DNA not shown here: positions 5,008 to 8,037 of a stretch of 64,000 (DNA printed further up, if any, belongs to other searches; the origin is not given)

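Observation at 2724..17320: Thirteen-gene, tightly coupled operon combining an Opp-type binding protein with sugar-type and amino-acid-type enzymes; I cannot assign it to any named pathway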

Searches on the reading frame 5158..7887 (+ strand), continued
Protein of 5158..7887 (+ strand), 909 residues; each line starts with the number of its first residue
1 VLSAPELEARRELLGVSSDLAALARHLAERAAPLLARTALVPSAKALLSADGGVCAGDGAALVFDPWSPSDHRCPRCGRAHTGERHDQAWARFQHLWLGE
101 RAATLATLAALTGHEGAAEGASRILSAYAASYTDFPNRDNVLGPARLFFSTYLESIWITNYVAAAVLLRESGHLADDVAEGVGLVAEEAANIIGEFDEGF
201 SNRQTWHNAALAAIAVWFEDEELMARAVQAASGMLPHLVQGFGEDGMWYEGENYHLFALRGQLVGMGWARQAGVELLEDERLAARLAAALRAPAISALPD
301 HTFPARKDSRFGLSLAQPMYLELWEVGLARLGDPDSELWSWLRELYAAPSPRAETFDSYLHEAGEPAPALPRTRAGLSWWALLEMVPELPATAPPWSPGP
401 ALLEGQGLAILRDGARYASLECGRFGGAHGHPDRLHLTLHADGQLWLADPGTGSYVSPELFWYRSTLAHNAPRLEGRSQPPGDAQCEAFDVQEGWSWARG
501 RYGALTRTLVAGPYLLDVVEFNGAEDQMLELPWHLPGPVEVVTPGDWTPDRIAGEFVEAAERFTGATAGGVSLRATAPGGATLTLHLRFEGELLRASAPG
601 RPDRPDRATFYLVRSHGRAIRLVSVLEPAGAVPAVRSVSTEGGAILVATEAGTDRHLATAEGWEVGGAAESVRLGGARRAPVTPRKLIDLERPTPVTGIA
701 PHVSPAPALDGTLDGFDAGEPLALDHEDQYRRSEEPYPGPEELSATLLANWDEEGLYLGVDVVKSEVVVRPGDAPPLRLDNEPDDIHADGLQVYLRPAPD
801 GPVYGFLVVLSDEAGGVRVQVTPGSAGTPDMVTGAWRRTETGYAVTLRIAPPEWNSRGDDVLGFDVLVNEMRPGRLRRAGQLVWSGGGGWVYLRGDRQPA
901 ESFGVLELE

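Call 49: predict_structure(alignment_id=A1)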
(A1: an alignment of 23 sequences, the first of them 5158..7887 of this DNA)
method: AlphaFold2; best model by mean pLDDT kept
length: 909 residues; sequences in the alignment: 23
mean_pLDDT: 79.4   pTM: 0.70
mean pLDDT of the five models: 79.4, 77.4, 77.2, 77.2, 65.3
residues with pLDDT >= 90: 359; 70-90: 319; 50-70: 127; < 50: 104
segments of 3 or more residues with pLDDT < 50: 47-52, 136-150, 307-316, 353-358, 426-431, 452-460, 462-466, 679-694, 726-741, 780-785, 887-895
pLDDT, mean of each block of 10 residues (from residue 1): 92 94 93 83 54 63 63 74 61 78 96 94 90 49 39 81 97 95 89 73 87 96 91 87 78 76 94 91 93 86 54 51 92 93 85 50 65 87 92 90 84 91 57 78 81 38 55 80 79 91 93 96 92 90 95 82 92 91 95 88 72 95 93 87 92 91 84 73 35 62 90 84 57 41 79 94 85 65 57 87 89 87 84 92 93 83 86 65 54 49 80
secondary structure, 60 per line:
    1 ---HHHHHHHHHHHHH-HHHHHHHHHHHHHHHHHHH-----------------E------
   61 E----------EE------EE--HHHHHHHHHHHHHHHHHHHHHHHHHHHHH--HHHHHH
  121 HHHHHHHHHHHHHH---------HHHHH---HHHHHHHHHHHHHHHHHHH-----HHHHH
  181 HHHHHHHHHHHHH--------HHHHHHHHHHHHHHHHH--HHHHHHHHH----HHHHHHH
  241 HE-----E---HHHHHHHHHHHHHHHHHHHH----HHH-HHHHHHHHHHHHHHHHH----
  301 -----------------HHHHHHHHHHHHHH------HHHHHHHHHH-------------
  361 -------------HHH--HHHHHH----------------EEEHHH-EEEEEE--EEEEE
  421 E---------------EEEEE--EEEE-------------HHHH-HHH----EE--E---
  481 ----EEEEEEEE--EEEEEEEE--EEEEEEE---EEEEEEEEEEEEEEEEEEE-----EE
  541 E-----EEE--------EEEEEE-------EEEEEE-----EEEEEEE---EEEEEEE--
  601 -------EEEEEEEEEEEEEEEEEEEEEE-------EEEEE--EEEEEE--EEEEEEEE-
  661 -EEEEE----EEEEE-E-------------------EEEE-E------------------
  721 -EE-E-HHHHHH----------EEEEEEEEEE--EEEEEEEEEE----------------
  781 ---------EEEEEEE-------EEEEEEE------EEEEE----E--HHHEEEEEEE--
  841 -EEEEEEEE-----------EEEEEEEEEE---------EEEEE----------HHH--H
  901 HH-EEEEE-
elements in order (helices of 4 or more, strands of 3 or more residues): H4-16 H18-36 H84-112 H115-134 H144-148 H152-170 H176-193 H202-218 H221-229 H234-241 H252-271 H280-296 H318-331 H338-347 H379-384 E401-403 E408-413 E416-421 E437-441 E444-447 H461-464 E485-492 E495-502 E505-511 E515-533 E539-541 E547-549 E558-563 E571-576 E582-588 E592-598 E608-629 E637-641 E644-649 E652-659 E662-666 E671-675 E697-700 H727-732 E743-752 E755-764 E790-796 E804-810 E817-821 E832-838 E842-849 E861-870 E880-884 E904-908

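Call 52: fold_search(model_id=the predicted structure, library=pdb)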
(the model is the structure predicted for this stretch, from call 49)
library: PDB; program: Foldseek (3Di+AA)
matches with E <= 10: 504; with E <= 0.001: 56
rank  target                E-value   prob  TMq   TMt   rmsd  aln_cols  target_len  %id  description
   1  4ok4_A                2.9e-21  1.00  0.53  0.67   6.7       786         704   16  Crystal Structure of Alg17c Mutant H202L (released 2014-01-29)
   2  4ojz_B                3.5e-21  1.00  0.55  0.70   5.2       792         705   16  Crystal Structure of Alg17c Mutant Y258A Complexed with Alginate Trisaccharide (released 2014-01-29)
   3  4ok2_B                7.3e-21  1.00  0.55  0.69   5.0       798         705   16  Crystal Structure of Alg17c Mutant Y258A (released 2014-01-29)
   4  4ok4_B                7.6e-21  1.00  0.54  0.68   5.4       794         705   16  Crystal Structure of Alg17c Mutant H202L (released 2014-01-29)
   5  4nei_A                8.3e-21  1.00  0.53  0.67   6.6       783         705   16  Alg17c PL17 Family Alginate Lyase (released 2014-01-29)
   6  4ojz_A                1.2e-20  1.00  0.55  0.69   5.2       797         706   16  Crystal Structure of Alg17c Mutant Y258A Complexed with Alginate Trisaccharide (released 2014-01-29)
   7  7bjt_A                1.3e-20  1.00  0.55  0.67   5.6       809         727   16  Structure-function analysis of a new PL17 oligoalginate lyase from the marine bacterium Zobellia galactanivorans DsijT (released 2021-07-14)
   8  7bm6_A                8.1e-20  1.00  0.55  0.67   5.6       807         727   16  Structure-function analysis of a new PL17 oligoalginate lyase from the marine bacterium Zobellia galactanivorans DsijT (released 2021-07-14)
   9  8bdd_A                1.0e-19  1.00  0.54  0.68   5.3       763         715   15  Crystal structure of Bacteroides ovatus CP926 PL17 alginate lyase (released 2023-08-30)
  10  9irq_A                5.3e-19  1.00  0.56  0.70   5.3       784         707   16  Alginate lyase (Microbulbifer sp. ALW1) (released 2025-01-22)
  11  3a0o_B                7.1e-16  1.00  0.48  0.56   7.2       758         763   14  Crystal structure of alginate lyase from Agrobacterium tumefaciens C58 (released 2010-03-31)
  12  6jp4_A                2.6e-15  1.00  0.48  0.56  23.1       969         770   12  Crystal structure of the catalytic domain of a multi-domain alginate lyase Dp0100 from thermophilic bacterium Defluvii (released 2019-10-30)
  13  3a0o_A                3.4e-15  1.00  0.48  0.56   7.3       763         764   14  Crystal structure of alginate lyase from Agrobacterium tumefaciens C58 (released 2010-03-31)
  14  6hzn_A                1.2e-14  1.00  0.49  0.58   6.5       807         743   13  Crystal structure of human dermatan sulfate epimerase 1 (released 2020-01-22)
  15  5jmd                  1.9e-14  1.00  0.44  0.59  10.3       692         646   14  Heparinase III-BT4657 gene product, Methylated Lysines (released 2016-05-25)
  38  1i82_A                5.3e-07  1.00  0.17  0.71   4.4       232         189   19  FAMILY 9 CARBOHYDRATE-BINDING MODULE FROM THERMOTOGA MARITIMA XYLANASE 10A WITH CELLOBIOSE (released 2001-06-13)
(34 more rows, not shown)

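Call 53: search_solved_structures(query=A1, max_evalue=0.001, show_alignments=2)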
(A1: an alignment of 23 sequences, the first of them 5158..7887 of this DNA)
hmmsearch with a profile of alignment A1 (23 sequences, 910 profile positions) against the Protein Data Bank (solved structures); distinct sequences matched with E-value up to 0.001: 7.
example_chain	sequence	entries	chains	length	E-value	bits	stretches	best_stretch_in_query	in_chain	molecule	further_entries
4nei_A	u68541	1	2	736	5.7e-10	41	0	109-259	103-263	alginate lyase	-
9irq_A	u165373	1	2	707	1.3e-09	39.9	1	415-540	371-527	Alginate lyase AlgL17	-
4ok4_A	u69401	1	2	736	1.3e-09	39.9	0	423-505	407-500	Putative alginate lyase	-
7bjt_A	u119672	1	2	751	8.1e-09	37.2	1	404-644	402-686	Alginate lyase, family PL17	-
4ojz_A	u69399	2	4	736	9.5e-09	37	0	423-505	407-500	Putative alginate lyase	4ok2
7bm6_A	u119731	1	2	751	1.9e-08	36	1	404-644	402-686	Alginate lyase, family PL17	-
8bdd_A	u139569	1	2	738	2.4e-08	35.7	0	110-259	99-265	Alginate lyase family protein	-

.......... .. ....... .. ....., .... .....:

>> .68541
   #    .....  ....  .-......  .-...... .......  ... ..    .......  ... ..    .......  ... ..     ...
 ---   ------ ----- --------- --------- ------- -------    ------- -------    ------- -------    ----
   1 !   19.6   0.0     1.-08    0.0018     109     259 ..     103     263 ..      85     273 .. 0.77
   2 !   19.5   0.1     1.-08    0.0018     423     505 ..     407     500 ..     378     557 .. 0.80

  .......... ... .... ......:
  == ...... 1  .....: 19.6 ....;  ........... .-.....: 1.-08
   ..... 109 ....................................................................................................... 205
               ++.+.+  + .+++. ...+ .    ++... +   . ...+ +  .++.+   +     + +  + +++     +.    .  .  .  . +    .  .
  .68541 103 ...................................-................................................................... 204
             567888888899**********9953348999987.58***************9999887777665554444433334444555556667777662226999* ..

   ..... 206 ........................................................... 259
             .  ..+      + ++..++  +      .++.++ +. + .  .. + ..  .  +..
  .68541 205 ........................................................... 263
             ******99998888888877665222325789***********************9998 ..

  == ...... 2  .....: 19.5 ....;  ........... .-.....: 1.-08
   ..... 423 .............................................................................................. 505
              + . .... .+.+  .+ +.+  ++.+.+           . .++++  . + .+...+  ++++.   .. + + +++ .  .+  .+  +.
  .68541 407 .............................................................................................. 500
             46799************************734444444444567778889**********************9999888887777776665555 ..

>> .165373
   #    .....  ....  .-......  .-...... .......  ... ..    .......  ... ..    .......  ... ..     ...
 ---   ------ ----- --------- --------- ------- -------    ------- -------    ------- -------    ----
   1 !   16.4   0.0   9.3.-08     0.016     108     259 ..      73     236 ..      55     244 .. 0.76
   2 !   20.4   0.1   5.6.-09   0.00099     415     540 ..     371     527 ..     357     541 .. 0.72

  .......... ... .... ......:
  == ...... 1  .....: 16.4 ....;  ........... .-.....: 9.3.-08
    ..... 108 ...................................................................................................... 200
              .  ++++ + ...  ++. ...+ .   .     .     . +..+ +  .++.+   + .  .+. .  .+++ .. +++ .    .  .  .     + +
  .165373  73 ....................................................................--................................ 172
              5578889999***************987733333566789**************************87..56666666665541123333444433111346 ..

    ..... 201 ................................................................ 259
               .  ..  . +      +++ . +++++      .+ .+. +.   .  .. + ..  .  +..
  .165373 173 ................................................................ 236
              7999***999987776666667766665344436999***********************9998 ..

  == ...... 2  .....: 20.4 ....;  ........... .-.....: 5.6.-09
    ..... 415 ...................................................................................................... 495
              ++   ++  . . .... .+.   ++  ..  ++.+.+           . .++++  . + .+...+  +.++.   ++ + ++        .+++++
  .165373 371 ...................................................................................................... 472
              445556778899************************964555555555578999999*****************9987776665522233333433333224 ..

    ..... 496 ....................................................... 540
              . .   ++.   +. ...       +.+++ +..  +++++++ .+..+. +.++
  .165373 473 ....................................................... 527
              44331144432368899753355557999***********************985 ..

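Call 54: find_encoding_contigs(protein=P0345, flank=10000, max_places=1)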
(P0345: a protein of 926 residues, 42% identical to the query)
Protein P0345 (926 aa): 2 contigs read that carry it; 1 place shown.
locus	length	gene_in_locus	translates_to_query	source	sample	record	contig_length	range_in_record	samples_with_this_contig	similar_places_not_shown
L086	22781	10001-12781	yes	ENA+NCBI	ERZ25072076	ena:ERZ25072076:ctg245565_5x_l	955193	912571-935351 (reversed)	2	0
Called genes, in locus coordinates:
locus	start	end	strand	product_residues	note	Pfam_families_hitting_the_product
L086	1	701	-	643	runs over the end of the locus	PF01636:APH (faint), PF07714:PK_Tyr_Ser-Thr (weak), PF00069:Pkinase, PF07714:PK_Tyr_Ser-Thr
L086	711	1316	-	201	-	-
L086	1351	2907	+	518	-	PF00498:FHA, PF16697:Yop-YscD_cpl, PF00089:Trypsin (weak), PF13365:Trypsin_2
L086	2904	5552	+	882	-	PF01074:Glyco_hydro_38N, PF09261:Alpha-mann_mid, PF17677:Glyco_hydro38C2 (weak)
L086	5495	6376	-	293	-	PF12911:OppC_N (weak), PF00528:BPD_transp_1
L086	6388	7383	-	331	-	PF19300:BPD_transp_1_N, PF00528:BPD_transp_1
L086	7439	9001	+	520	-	PF00496:SBP_bac_5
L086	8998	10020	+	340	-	PF00288:GHMP_kinases_N, PF08544:GHMP_kinases_C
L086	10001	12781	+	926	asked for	-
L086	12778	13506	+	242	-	PF00588:SpoU_methylase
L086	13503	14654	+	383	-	PF00202:Aminotran_3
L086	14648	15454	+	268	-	PF04909:Amidohydro_2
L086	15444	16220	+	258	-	PF04909:Amidohydro_2 (weak)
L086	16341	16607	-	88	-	-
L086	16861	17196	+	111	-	PF13378:MR_MLE_C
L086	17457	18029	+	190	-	PF02085:Cytochrom_CIII (faint), PF14537:Cytochrom_c3_2 (faint), PF14522:Cytochrome_C7 (weak)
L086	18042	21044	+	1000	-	PF13183:Fer4_8 (faint), PF04879:Molybdop_Fe4S4, PF00384:Molybdopterin, PF01568:Molydop_binding, PF12797:Fer4_2 (weak), PF12838:Fer4_7, PF13247:Fer4_11 (weak)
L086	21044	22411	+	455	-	PF03916:NrfD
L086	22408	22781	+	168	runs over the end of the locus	PF11821:ActD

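Call 55: find_encoding_contigs(protein=P0305, flank=10000, max_places=1)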
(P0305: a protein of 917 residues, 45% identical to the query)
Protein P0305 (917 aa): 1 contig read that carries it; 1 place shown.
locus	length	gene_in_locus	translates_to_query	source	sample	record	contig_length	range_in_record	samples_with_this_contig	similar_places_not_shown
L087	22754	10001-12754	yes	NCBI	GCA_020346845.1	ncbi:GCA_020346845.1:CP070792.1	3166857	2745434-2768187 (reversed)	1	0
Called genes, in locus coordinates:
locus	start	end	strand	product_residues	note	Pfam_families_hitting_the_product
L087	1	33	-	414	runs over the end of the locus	PF01408:GFO_IDH_MocA, PF22725:GFO_IDH_MocA_C3, PF02894:GFO_IDH_MocA_C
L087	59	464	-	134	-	PF02424:ApbE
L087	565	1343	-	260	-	PF01479:S4 (faint), PF00849:PseudoU_synth_2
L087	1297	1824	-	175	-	PF01252:Peptidase_A8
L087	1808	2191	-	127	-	PF01258:zf-dskA_traR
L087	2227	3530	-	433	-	PF08264:Anticodon_1, PF19302:DUF5915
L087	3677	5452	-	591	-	PF01636:APH (faint), PF00069:Pkinase, PF03109:ABC1 (faint), PF00069:Pkinase, PF07714:PK_Tyr_Ser-Thr, PF17667:Pkinase_fungal (weak)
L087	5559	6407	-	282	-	PF12911:OppC_N (weak), PF00528:BPD_transp_1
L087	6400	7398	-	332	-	PF19300:BPD_transp_1_N, PF00528:BPD_transp_1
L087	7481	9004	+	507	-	PF00496:SBP_bac_5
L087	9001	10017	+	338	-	PF08544:GHMP_kinases_C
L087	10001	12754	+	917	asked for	PF07940:Hepar_II_III_C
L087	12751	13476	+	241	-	PF00588:SpoU_methylase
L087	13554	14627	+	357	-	PF00202:Aminotran_3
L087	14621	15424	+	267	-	PF04909:Amidohydro_2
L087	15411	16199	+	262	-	-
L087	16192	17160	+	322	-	PF00701:DHDPS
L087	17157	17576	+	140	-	-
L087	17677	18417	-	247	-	PF17170:DUF5128 (weak)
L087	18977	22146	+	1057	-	PF13560:HTH_31 (weak), PF00069:Pkinase, PF03109:ABC1 (faint), PF07714:PK_Tyr_Ser-Thr, PF12704:MacB_PCD, PF02687:FtsX, PF12704:MacB_PCD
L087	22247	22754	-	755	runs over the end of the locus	PF00873:ACR_tran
